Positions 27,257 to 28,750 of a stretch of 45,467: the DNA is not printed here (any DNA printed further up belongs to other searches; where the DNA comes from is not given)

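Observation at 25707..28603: Secretin split into two separately exported polypeptides, with the break inside the loop of the last N-domain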

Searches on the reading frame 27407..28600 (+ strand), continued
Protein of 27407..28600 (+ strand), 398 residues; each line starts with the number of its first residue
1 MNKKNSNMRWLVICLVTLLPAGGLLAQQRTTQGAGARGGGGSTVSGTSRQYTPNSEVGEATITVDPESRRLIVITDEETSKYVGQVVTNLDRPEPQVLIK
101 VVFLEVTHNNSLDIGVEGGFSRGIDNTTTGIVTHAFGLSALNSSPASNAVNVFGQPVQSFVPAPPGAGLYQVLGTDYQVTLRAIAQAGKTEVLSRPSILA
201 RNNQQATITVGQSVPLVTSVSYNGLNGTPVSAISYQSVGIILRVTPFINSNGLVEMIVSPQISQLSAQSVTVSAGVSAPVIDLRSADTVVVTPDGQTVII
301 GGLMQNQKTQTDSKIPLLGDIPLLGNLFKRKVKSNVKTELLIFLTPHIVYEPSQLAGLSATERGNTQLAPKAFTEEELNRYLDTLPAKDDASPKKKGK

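Call 13: search_solved_structures(query=window:27407-28600:+, show_alignments=2, max_evalue=1e-10)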
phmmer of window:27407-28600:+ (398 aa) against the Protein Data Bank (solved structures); distinct sequences matched with E-value up to 1e-10: 21.
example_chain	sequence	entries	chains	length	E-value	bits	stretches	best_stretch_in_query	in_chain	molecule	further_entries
5wln_G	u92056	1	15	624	1.5e-35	126.1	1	46-362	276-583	Type II secretion system protein D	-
5w68_A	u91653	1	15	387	3e-35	125.1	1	59-373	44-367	Putative type II secretion protein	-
6i1x_A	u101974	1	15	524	3.8e-34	121.5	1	34-361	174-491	Type II secretion system protein D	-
5wq7_A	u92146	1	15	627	6.1e-34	120.8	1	46-359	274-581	Putative type II secretion system protein D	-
5zdh_A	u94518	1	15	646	6.6e-34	120.7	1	60-377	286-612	Type II secretion system protein D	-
6hcg_A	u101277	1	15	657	3.2e-31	111.8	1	64-356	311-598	Type II secretion system protein D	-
6i1y_A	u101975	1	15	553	4.1e-30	108.2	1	165-359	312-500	General secretion pathway protein GspD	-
9k8v_A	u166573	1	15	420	4.4e-30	108.1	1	54-383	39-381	General secretion pathway protein D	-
5wq8_A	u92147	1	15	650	1.6e-29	106.2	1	54-383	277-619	Type II secretion system protein D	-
5wq9_A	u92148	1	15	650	1.1e-28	103.5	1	54-383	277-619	Type II secretion system protein D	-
9sh1_A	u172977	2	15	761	1.8e-26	96.2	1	58-349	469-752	Type IV pilus biogenesis and competence protein PilQ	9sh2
4av2_A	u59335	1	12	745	4e-26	95.1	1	58-349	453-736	TYPE IV PILUS BIOGENESIS AND COMPETENCE PROTEIN PILQ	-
6w6m_A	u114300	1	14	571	2.1e-24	89.4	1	60-350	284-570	Type IV pilus secretin PilQ family protein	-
8odn_A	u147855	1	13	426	8.4e-24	87.4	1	179-351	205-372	RcpA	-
6ve2_A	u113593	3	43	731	2.5e-23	85.9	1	53-351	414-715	Fimbrial assembly protein PilQ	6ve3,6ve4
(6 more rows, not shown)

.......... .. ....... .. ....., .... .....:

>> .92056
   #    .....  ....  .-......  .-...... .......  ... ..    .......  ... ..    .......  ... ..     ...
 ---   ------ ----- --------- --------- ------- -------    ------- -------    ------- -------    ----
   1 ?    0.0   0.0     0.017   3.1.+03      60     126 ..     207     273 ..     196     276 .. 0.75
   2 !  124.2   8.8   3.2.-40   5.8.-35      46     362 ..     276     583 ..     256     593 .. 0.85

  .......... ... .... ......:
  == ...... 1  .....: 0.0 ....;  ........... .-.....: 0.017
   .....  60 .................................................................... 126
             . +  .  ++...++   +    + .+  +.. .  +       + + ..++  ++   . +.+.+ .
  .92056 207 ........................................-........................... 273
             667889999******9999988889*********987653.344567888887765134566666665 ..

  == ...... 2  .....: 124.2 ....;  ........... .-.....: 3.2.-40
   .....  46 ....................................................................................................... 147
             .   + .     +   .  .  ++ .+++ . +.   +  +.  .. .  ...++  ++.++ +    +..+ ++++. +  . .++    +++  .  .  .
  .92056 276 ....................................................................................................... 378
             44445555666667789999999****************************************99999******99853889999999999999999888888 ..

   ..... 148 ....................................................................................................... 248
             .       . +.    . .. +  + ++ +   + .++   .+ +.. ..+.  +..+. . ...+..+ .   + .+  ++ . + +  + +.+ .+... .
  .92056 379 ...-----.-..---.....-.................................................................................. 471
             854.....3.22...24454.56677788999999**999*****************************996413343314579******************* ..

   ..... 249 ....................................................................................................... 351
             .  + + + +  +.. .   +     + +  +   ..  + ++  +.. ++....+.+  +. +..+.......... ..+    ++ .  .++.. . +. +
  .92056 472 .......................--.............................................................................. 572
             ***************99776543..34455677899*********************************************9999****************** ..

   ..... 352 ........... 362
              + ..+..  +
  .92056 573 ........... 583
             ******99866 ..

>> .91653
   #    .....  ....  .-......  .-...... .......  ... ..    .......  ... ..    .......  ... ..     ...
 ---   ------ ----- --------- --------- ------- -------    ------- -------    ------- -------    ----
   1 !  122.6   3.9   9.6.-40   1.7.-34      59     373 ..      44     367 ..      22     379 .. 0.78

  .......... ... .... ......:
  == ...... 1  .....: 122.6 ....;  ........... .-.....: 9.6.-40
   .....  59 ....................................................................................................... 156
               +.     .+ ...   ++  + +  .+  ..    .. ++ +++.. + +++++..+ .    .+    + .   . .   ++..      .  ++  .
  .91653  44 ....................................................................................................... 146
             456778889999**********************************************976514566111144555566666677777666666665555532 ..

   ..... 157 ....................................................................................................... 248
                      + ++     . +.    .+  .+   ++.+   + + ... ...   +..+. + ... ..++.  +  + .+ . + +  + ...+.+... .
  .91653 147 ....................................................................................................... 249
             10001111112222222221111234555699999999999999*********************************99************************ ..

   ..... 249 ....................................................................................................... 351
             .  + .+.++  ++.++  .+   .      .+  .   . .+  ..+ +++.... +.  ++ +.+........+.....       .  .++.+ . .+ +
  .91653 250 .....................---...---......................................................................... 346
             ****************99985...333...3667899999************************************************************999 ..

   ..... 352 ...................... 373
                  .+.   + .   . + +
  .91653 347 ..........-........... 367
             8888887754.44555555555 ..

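Call 20: find_related_loci(query=A2, collection=genome_contigs, flank=4000)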
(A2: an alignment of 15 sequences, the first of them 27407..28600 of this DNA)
Query A2 (398 aa) in genome_contigs; peptide patterns used: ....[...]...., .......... (x = any residue, [..] = any of these).
599 stretches matched a pattern (row limit reached: there are more); 582 encode a relative of the query (tblastn E <= 1e-3); the best 80 are kept; 80 distinct loci.
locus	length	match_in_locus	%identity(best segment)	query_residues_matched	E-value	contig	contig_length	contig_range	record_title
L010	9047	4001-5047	71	48-396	5e-162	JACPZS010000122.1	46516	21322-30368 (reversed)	MAG: Verrucomicrobia bacterium isolate NC_groundwater_895_Pr1_S2p5_58_19 Montesol18_S2p5_coassembly_scaffold_626862, who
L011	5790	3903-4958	69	46-398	4e-163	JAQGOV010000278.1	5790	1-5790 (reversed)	MAG: Verrucomicrobiales bacterium isolate RYN_622 scaffold_6282851, whole genome shotgun sequence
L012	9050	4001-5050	68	42-390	3e-154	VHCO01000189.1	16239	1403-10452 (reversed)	MAG: Verrucomicrobia bacterium isolate K_DeepCast_150m_m2_164 K_DeepCast_150m_m2_164_Ga0194126_10006748, whole genome sh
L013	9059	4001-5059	64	45-398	2e-145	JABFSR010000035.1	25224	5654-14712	MAG: Verrucomicrobia bacterium isolate WB-IL-17 seq_865, whole genome shotgun sequence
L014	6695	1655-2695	64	50-391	2e-144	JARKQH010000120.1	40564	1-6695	MAG: Verrucomicrobiota bacterium isolate Reactor_maxbin.083 k141_275863, whole genome shotgun sequence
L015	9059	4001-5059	63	51-398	3e-144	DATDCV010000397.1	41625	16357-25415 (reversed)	MAG TPA_asm: Verrucomicrobiia bacterium isolate SMAG_U157 k141_864130, whole genome shotgun sequence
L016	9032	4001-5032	63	45-386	3e-142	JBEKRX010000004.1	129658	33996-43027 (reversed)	MAG: Verrucomicrobiota bacterium isolate SPRUCE 520 SPRUCE_520_4, whole genome shotgun sequence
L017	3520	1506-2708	57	2-396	4e-145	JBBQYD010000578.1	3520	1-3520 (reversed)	MAG: Verrucomicrobiota bacterium isolate Co_metawrap_2147 Cmw_2147_k141_14238460_length_3520_cov_8.0000, whole genome sh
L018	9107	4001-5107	62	37-396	1e-139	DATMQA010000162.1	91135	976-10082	MAG TPA_asm: Candidatus Binatia bacterium isolate SMAG_U12916 k141_1351088, whole genome shotgun sequence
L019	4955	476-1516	61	49-388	1e-140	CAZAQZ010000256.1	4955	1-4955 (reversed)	MAG TPA_asm: uncultured Verrucomicrobiota bacterium isolate binchicken_co162_501 genome assembly, contig: NODE_48882_len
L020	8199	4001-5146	61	11-389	5e-139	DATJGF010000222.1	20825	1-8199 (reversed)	MAG TPA_asm: Candidatus Limnocylindrales bacterium isolate SMAG_U15479 k141_3551732, whole genome shotgun sequence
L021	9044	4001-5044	63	47-389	1e-138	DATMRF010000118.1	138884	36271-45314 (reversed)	MAG TPA_asm: Candidatus Acidoferrum sp. isolate SMAG_U12948 k141_2705093, whole genome shotgun sequence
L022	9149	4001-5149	58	7-388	1e-137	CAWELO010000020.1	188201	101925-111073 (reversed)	MAG: uncultured Verrucomicrobiae bacterium isolate MFD05705.bin.1.195 genome assembly, contig: contig_83552, whole genom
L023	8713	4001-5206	55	4-388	2e-137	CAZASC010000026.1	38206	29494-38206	MAG TPA_asm: uncultured Victivallales bacterium isolate binchicken_co3_499 genome assembly, contig: NODE_3145_length_382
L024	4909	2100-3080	61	45-389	1e-138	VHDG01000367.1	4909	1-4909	MAG: Verrucomicrobia bacterium isolate K_Offshore_80m_m2_019 K_Offshore_80m_m2_019_Ga0194132_10029995, whole genome shot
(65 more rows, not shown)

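Call 45: search_protein_representatives(protein=window:27407-28600:+)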
Query: 398 residues. Proteins with E-value up to 0.001 (for the whole library): 44468; up to 1e-10: 28285; up to 1e-30: 1669. The best 150 are listed.
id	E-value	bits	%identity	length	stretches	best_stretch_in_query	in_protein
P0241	4.7e-139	479.8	65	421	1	16-394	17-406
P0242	1.5e-112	392.6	61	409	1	26-391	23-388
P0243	4.5e-111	387.8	54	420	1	28-396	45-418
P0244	2.2e-105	369.1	56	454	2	134-398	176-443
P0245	3.7e-104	365.0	74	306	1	33-285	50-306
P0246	5.0e-104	364.6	53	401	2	161-391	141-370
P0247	9.3e-98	343.9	52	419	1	33-389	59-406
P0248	2.7e-94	332.6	51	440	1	28-389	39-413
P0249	2.8e-93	329.2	60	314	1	94-393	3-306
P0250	8.3e-92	324.4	50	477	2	118-386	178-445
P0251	1.0e-88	314.2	50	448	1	31-395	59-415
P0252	2.7e-88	312.8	52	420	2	164-383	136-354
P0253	8.0e-86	304.7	53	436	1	33-388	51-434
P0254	9.3e-85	301.2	50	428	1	32-383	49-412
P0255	8.6e-84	298.0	50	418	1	33-389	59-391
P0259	1.1e-80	287.8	47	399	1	44-383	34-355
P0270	1.4e-69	251.2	51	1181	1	32-385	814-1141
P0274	7.2e-68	245.6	42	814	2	28-374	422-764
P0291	9.0e-64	232.1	45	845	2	32-373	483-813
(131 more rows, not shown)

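Call 65: list_cluster_members(proteins=[P0291, P0274, P0270, P0241, P0247])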
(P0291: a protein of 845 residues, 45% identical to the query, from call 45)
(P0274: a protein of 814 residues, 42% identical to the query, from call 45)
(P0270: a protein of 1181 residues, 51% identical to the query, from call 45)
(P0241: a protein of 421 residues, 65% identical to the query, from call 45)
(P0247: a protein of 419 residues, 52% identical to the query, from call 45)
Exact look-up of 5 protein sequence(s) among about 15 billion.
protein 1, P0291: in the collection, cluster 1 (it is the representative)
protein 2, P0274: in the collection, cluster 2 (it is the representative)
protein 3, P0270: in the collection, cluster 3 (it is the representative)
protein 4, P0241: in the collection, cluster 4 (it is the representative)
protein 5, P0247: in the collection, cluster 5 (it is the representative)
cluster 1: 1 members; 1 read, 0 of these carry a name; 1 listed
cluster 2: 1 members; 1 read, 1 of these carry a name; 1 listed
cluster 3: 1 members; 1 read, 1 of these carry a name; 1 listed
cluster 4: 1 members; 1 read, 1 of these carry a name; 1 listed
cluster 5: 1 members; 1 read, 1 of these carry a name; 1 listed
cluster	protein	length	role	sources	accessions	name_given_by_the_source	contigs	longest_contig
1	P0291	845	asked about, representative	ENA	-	-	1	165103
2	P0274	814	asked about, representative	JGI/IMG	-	general secretion pathway protein D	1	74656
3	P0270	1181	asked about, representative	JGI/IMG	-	general secretion pathway protein D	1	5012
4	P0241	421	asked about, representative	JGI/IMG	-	general secretion pathway protein D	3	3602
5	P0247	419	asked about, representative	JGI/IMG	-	general secretion pathway protein D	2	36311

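Call 74: find_encoding_contigs(protein=P0259, flank=6000, max_places=2)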
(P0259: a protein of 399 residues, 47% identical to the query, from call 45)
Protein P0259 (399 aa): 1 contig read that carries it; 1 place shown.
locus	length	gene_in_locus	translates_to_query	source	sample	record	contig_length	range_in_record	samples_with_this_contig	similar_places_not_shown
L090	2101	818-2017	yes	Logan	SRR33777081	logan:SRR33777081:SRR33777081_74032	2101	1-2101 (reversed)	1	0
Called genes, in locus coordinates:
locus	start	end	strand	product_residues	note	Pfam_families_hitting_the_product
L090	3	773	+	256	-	?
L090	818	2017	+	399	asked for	PF00263:Secretin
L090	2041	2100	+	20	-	?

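Call 75: find_encoding_contigs(protein=P0291, flank=6000, max_places=1)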
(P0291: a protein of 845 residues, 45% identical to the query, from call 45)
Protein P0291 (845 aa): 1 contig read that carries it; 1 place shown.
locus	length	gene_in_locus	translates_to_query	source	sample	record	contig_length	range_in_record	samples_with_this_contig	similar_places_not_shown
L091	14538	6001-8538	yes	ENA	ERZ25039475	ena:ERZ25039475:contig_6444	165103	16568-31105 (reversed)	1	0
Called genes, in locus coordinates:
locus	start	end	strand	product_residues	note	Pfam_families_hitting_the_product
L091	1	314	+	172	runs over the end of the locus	PF07963:N_methyl (weak)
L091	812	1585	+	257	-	PF07963:N_methyl (weak), PF11612:T2SSJ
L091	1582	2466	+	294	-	PF21687:T2SSK_1st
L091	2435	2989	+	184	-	PF03934:T2SSK (weak)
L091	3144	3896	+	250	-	-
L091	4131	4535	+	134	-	-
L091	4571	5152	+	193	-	PF10741:T2SSM_b (weak)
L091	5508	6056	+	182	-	-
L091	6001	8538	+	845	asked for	PF21305:type_II_gspD_N0, PF03958:Secretin_N, PF00263:Secretin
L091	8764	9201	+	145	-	-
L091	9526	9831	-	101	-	PF02781:G6PD_C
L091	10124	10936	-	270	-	PF00479:G6PD_N, PF02781:G6PD_C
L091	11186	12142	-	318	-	PF03446:NAD_binding_2, PF00393:6PGD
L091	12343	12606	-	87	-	-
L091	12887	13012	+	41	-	-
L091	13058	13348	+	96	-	PF00155:Aminotran_1_2 (weak), PF01041:DegT_DnrJ_EryC1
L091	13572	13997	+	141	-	PF01041:DegT_DnrJ_EryC1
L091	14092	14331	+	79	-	-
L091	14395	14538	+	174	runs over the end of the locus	-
